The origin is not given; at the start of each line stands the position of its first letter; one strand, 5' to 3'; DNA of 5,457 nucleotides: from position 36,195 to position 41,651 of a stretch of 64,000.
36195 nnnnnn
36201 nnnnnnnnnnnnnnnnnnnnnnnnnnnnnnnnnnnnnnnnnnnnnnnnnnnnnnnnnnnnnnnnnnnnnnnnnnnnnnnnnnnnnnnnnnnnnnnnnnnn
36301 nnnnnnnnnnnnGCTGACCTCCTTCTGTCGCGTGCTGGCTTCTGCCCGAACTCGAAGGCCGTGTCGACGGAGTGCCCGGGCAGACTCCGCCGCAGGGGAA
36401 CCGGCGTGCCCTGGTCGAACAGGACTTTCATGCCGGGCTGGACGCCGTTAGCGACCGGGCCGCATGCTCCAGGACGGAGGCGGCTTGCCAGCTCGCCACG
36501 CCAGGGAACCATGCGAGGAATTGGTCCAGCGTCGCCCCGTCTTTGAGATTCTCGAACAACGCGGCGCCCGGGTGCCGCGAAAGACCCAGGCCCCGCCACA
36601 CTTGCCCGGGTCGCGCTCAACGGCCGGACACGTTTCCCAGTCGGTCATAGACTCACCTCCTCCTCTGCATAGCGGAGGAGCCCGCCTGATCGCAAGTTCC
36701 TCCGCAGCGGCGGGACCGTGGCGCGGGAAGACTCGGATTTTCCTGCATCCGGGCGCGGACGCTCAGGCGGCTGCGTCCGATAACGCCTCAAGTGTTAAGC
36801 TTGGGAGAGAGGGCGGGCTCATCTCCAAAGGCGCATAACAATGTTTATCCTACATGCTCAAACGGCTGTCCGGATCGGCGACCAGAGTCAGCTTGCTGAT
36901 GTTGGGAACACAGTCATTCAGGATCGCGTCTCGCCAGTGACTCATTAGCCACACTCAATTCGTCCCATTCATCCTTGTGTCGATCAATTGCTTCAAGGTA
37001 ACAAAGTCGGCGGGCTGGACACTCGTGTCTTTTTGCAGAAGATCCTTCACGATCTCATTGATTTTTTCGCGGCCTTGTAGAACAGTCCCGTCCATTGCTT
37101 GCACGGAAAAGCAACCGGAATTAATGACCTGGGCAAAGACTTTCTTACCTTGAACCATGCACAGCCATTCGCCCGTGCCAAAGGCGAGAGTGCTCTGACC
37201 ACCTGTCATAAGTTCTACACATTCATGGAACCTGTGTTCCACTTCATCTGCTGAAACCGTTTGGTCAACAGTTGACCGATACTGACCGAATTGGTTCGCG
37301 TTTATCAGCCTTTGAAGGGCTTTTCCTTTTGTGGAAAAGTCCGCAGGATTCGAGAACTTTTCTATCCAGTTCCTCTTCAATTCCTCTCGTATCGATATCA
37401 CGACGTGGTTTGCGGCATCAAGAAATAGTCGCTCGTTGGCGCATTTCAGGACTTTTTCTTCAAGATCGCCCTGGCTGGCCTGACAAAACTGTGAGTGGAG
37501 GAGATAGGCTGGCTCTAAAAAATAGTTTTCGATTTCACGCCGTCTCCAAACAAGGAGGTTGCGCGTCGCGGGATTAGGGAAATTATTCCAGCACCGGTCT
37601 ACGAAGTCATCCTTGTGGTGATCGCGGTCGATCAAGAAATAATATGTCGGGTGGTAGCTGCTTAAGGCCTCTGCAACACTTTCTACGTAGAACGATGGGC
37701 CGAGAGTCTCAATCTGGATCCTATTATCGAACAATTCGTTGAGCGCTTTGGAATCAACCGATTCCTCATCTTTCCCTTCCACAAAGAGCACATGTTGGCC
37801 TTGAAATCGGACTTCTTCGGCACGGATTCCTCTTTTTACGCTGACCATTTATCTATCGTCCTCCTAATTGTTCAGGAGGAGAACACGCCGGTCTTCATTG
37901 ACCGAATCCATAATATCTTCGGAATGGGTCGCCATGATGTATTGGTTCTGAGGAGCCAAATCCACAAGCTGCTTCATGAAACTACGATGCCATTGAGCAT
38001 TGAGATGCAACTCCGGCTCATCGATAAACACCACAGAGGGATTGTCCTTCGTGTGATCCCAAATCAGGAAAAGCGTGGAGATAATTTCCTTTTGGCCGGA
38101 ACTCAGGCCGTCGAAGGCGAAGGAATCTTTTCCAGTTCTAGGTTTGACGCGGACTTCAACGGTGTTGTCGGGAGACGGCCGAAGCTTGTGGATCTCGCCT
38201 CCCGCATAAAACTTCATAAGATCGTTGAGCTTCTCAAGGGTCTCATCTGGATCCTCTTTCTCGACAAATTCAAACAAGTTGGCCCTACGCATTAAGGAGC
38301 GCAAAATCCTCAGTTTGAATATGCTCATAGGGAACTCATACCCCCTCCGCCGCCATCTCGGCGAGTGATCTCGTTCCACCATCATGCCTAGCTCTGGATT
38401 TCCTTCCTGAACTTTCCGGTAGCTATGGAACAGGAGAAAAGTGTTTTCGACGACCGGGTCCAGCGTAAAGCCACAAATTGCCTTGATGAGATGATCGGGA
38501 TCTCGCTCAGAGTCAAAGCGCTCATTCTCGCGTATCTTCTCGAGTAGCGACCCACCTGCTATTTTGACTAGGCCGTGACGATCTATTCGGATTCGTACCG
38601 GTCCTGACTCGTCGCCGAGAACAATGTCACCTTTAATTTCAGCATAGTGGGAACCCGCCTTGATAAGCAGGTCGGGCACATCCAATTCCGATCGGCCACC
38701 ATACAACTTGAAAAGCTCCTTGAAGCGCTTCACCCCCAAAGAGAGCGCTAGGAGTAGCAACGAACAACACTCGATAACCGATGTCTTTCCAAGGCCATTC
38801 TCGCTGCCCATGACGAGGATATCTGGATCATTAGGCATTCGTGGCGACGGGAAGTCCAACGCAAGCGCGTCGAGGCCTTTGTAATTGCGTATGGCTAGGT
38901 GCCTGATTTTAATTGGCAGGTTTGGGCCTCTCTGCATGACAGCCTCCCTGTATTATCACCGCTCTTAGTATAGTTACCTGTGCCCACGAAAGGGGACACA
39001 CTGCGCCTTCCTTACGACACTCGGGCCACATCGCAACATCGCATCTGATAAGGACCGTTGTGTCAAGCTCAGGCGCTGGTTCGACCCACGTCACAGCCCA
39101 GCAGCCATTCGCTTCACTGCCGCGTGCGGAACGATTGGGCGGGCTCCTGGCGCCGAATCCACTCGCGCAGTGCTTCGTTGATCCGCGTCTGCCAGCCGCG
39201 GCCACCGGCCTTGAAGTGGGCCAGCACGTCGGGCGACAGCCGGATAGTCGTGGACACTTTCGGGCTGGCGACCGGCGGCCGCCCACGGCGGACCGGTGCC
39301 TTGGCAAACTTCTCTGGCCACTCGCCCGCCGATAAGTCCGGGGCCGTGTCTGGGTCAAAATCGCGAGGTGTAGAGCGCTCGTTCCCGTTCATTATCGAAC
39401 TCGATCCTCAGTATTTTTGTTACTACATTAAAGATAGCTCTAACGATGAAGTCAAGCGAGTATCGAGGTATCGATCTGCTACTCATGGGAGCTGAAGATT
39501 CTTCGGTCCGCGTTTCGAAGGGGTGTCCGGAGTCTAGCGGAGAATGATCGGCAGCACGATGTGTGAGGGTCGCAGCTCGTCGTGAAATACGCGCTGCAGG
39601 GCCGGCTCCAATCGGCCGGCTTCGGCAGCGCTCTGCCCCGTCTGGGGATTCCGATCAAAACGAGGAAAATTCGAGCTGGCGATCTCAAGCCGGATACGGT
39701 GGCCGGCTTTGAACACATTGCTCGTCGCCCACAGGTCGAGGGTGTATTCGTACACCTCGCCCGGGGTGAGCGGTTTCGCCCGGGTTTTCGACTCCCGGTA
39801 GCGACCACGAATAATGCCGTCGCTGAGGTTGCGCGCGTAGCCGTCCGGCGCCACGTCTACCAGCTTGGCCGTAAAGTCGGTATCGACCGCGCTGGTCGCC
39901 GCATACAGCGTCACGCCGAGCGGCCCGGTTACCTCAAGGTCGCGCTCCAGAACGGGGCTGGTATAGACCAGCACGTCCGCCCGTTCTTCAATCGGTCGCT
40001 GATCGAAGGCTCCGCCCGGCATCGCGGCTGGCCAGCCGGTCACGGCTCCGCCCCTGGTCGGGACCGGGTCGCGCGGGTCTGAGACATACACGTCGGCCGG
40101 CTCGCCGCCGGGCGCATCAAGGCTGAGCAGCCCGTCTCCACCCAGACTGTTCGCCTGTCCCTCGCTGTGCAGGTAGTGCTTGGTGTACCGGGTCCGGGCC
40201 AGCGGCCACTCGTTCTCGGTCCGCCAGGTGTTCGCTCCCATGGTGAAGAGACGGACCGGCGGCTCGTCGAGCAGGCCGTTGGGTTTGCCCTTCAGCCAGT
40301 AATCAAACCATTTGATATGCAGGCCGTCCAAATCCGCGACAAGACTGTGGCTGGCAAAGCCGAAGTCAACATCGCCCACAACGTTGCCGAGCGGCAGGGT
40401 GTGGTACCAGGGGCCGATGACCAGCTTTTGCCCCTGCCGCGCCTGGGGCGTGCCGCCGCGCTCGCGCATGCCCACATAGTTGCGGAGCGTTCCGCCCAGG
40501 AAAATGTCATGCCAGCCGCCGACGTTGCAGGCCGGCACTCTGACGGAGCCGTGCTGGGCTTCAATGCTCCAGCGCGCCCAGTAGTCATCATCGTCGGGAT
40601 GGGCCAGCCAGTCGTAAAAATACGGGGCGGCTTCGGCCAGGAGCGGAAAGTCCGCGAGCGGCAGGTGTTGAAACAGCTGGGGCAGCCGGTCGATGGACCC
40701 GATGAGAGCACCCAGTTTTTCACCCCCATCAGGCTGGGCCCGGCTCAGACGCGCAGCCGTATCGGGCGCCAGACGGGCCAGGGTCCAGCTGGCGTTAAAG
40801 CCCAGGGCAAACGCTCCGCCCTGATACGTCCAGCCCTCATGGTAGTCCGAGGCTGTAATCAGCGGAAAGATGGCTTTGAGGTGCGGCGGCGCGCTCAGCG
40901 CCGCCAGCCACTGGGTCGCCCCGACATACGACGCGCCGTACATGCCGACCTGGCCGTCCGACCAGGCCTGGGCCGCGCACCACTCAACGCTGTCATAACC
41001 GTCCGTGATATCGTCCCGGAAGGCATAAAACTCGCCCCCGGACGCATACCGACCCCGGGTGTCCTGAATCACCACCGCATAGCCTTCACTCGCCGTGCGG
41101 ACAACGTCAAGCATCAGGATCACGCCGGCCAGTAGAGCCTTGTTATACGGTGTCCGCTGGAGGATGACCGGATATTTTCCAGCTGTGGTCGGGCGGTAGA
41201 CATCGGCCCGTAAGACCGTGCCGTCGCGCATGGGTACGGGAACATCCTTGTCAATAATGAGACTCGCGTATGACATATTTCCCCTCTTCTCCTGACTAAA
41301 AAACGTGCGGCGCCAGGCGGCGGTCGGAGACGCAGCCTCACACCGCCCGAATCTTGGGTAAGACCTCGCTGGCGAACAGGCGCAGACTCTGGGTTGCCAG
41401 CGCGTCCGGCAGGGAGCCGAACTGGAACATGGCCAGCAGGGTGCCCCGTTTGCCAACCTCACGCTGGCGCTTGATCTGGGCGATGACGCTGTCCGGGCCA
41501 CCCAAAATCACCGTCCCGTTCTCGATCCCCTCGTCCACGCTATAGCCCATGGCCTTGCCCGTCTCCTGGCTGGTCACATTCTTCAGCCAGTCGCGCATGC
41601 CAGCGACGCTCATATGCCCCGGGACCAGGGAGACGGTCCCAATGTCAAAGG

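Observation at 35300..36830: arsM cassette flanked by ~45-bp direct repeats has overwritten a DUF433-DUF5615 toxin-antitoxin pair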

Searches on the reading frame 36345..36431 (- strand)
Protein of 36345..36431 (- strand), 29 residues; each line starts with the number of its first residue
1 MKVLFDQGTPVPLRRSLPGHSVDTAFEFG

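Call 60: search_protein_families(library=pfam, proteins=[window:36345-36431:-], max_evalue=1)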
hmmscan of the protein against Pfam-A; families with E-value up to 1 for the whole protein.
seq(29 aa): 0 families

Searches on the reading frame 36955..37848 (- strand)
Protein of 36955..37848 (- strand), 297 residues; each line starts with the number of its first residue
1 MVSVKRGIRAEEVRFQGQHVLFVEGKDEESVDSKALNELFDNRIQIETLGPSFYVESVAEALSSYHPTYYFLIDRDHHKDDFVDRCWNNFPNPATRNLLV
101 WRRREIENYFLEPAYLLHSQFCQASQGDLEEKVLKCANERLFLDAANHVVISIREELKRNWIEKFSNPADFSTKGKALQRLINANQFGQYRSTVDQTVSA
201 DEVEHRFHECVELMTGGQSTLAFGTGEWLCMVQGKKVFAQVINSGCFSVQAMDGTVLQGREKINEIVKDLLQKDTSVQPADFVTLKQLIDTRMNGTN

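Call 10: search_protein_families(library=pfam, proteins=[window:36955-37848:-], max_evalue=0.01)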
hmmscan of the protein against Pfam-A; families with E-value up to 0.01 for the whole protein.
window:36955-37848:- (297 aa): 0 families

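Call 59: search_protein_families(library=padloc, proteins=[window:36955-37848:-], max_evalue=0.001)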
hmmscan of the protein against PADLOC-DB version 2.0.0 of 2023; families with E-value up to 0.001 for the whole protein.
window:36955-37848:- (297 aa): 2 families
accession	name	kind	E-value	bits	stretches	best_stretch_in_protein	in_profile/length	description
PDLC02981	AriAB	-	3e-09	34.1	1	17-243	430-653/694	-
PDLC02983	AriB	-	6.8e-05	21.1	1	20-119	4-98/236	-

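Call 60: search_protein_families(library=pfam, proteins=[window:36955-37848:-], max_evalue=1)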
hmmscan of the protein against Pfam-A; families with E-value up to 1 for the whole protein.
window:36955-37848:- (297 aa): 2 families
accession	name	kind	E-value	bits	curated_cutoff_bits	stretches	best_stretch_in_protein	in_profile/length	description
PF24395.1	OLD-like_TOPRIM_1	-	0.011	16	27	1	21-80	3-68/162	OLD-like TOPRIM 1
PF14491.11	DUF4435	-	0.02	15.1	27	1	20-241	4-221/238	Protein of unknown function (DUF4435)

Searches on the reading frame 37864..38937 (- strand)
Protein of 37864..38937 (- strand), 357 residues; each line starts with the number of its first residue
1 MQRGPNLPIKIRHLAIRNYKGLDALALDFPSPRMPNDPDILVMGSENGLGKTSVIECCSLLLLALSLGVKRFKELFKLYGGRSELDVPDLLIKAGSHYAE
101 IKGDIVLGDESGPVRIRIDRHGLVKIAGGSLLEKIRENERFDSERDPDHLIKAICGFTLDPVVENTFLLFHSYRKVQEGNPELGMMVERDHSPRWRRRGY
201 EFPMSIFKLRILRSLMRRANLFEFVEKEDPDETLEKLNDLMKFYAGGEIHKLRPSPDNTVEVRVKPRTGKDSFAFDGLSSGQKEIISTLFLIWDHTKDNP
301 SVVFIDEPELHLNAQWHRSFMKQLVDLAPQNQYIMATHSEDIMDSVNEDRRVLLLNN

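Call 10: search_protein_families(library=pfam, proteins=[window:37864-38937:-], max_evalue=0.01)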
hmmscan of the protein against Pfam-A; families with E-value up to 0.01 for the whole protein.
window:37864-38937:- (357 aa): 3 families
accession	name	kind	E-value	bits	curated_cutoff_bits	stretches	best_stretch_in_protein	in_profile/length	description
PF13175.12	AAA_15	-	6.6e-14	52.7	32.1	1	260-342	288-373/374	AAA ATPase domain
PF13304.12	AAA_21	-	2.5e-12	47.9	27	1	251-343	196-303/304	AAA domain, putative AbiEii toxin, Type IV TA system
PF02463.25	SMC_N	-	4e-05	23.6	40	1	144-351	135-210/220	RecF/RecN/SMC N terminal domain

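Call 59: search_protein_families(library=padloc, proteins=[window:37864-38937:-], max_evalue=0.001)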
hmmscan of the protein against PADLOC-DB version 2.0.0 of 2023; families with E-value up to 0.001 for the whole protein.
window:37864-38937:- (357 aa): 105 families (the best 25 are shown)
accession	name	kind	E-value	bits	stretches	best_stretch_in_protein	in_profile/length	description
PDLC02981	AriAB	-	4.7e-21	73.1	2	217-352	259-386/694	-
PDLC00271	PtuA1|PtuA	-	4.3e-20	70.6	2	297-356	272-334/421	AAA ATPase domain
PDLC00289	PtuA1|PtuA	-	2.4e-19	67.7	2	270-355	220-304/404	AAA ATPase domain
PDLC02979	AriA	-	1.6e-17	62.4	1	253-342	290-372/373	-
PDLC00293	PtuA1|PtuA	-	3.9e-16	57.1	1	222-339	260-382/527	AAA ATPase domain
PDLC00278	PtuA1|PtuA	-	7.1e-16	56.5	2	297-354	285-341/436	AAA ATPase domain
PDLC02980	AriA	-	1.4e-15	56.1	1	161-344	157-304/304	-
PDLC02913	ATPase_I-A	-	6.1e-15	53.3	2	299-350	359-414/508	-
PDLC00284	PtuA1|PtuA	-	6.9e-15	52.9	2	301-355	393-447/545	AAA ATPase domain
PDLC00298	PtuA1|PtuA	-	1.1e-14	52.4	2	297-353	279-335/423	AAA ATPase domain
PDLC00267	PtuA1|PtuA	-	1.6e-14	51.9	1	298-351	284-337/438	AAA ATPase domain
PDLC04135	mad3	-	3e-14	51.4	1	10-350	1-333/374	mads_3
PDLC00290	PtuA1|PtuA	-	3.2e-14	51.1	1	262-349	233-319/414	AAA ATPase domain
PDLC04164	AriA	-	1e-13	49.5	1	268-350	162-243/253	-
PDLC00277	PtuA1|PtuA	-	1.3e-13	49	1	294-357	279-341/423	AAA ATPase domain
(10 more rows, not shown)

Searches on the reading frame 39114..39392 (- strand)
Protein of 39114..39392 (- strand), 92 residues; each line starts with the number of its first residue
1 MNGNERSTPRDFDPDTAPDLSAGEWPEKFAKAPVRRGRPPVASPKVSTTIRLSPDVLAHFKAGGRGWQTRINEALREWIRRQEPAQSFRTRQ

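Call 10: search_protein_families(library=pfam, proteins=[window:39114-39392:-], max_evalue=0.01)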
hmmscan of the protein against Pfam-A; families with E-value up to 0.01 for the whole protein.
window:39114-39392:- (92 aa): 1 family
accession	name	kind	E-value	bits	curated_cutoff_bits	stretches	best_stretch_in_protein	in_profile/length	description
PF14384.12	BrnA_antitoxin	-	9.4e-22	77.6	26.1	1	18-79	3-68/68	BrnA antitoxin of type II toxin-antitoxin system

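Call 59: search_protein_families(library=padloc, proteins=[window:39114-39392:-], max_evalue=0.001)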
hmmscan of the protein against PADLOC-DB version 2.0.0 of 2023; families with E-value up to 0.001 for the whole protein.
window:39114-39392:- (92 aa): 0 families

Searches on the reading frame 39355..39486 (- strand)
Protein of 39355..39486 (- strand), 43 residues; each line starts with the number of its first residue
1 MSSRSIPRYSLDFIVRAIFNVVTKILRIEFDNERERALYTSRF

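Call 60: search_protein_families(library=pfam, proteins=[window:39355-39486:-], max_evalue=1)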
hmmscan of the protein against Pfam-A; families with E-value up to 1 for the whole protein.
window:39355-39486:- (43 aa): 0 families

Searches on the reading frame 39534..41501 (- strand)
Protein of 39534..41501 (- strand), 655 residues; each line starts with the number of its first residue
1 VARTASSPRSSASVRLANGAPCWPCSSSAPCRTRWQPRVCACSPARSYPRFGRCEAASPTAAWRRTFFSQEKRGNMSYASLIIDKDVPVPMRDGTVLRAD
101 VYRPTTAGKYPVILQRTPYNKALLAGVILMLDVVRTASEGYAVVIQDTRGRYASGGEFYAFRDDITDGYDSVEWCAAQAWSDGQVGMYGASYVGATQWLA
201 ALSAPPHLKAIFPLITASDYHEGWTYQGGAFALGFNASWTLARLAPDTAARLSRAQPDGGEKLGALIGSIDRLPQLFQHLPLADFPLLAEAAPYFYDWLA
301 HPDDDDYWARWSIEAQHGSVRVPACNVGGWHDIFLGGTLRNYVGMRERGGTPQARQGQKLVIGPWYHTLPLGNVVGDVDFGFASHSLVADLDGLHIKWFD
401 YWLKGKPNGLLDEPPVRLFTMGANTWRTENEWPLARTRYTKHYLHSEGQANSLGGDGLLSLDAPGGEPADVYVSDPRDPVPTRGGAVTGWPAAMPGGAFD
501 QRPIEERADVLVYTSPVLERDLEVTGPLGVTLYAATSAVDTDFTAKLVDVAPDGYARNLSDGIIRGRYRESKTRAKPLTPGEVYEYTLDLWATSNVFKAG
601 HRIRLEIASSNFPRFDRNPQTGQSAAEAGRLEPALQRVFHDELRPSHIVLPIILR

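Call 10: search_protein_families(library=pfam, proteins=[window:39534-41501:-], max_evalue=0.01)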
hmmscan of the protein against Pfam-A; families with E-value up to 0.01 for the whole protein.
window:39534-41501:- (655 aa): 2 families
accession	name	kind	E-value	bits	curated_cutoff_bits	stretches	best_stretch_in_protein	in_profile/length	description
PF02129.25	Peptidase_S15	-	2e-62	211.7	23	1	93-368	1-261/262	X-Pro dipeptidyl-peptidase (S15 family)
PF08530.16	PepX_C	-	7.8e-51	173.5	22.5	1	408-648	1-216/217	X-Pro dipeptidyl-peptidase C-terminal non-catalytic domain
